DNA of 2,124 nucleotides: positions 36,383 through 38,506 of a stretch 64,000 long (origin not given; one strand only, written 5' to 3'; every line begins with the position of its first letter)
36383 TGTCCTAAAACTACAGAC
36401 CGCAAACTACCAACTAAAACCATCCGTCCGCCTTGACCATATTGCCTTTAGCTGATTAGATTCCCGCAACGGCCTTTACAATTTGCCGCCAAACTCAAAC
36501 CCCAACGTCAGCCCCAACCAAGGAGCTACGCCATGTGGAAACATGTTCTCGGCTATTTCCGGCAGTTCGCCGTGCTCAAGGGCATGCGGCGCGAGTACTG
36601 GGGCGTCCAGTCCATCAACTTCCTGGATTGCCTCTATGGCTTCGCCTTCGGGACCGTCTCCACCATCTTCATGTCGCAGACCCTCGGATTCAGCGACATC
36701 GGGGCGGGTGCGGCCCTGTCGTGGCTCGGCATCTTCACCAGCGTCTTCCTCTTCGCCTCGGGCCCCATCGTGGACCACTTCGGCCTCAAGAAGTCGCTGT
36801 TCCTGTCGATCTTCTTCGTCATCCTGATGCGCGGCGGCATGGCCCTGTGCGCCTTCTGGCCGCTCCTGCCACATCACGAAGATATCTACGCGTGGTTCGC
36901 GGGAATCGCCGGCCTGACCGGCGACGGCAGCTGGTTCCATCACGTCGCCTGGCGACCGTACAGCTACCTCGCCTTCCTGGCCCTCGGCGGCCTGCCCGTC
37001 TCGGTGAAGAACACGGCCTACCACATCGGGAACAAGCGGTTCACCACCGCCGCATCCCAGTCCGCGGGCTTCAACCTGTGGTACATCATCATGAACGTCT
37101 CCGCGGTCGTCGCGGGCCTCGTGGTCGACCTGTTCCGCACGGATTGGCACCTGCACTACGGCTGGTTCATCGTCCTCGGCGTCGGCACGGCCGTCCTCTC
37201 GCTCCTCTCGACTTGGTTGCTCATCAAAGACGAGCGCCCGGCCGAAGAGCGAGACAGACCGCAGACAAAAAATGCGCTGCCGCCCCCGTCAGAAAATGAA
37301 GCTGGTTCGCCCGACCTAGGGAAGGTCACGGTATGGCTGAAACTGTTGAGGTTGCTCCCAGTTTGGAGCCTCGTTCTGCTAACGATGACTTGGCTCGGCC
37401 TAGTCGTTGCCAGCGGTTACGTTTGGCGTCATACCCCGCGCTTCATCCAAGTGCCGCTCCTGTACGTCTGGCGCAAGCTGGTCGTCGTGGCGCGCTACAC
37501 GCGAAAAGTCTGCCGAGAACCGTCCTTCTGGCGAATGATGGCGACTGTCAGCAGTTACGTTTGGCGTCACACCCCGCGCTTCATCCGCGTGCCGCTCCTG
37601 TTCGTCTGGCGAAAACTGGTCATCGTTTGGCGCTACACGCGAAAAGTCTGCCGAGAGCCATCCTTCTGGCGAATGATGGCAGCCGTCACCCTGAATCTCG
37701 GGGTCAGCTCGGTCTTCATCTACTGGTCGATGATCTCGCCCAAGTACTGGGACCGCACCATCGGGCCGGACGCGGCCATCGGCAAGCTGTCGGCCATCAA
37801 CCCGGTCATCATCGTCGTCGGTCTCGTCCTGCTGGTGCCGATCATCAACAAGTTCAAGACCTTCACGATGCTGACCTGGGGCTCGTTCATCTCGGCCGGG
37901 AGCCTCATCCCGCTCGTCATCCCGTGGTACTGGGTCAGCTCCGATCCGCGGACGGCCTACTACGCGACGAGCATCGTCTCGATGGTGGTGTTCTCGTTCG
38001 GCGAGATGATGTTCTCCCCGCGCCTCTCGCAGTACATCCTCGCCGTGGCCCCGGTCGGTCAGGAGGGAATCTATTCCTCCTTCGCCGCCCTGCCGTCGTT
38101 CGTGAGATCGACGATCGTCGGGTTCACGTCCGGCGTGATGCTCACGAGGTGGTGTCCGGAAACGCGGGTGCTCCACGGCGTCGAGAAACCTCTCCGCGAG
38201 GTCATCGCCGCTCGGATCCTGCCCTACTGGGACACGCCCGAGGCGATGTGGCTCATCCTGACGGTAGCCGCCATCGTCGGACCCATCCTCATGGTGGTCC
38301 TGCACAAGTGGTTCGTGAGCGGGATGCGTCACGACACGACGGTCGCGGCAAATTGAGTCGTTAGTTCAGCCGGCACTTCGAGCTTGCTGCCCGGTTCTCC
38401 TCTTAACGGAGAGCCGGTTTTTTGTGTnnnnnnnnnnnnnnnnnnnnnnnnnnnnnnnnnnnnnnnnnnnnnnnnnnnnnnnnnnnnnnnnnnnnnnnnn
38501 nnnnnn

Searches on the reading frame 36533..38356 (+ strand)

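Call 27: search_protein_families(library=pfam, proteins=[window:36533-38356:+], max_evalue=0.0001)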
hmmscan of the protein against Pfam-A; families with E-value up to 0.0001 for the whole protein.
window:36533-38356:+ (607 aa): 1 family
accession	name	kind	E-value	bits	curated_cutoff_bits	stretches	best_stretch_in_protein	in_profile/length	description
PF07690.21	MFS_1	-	1.1e-08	34.8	33.4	1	29-519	5-336/347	Major Facilitator Superfamily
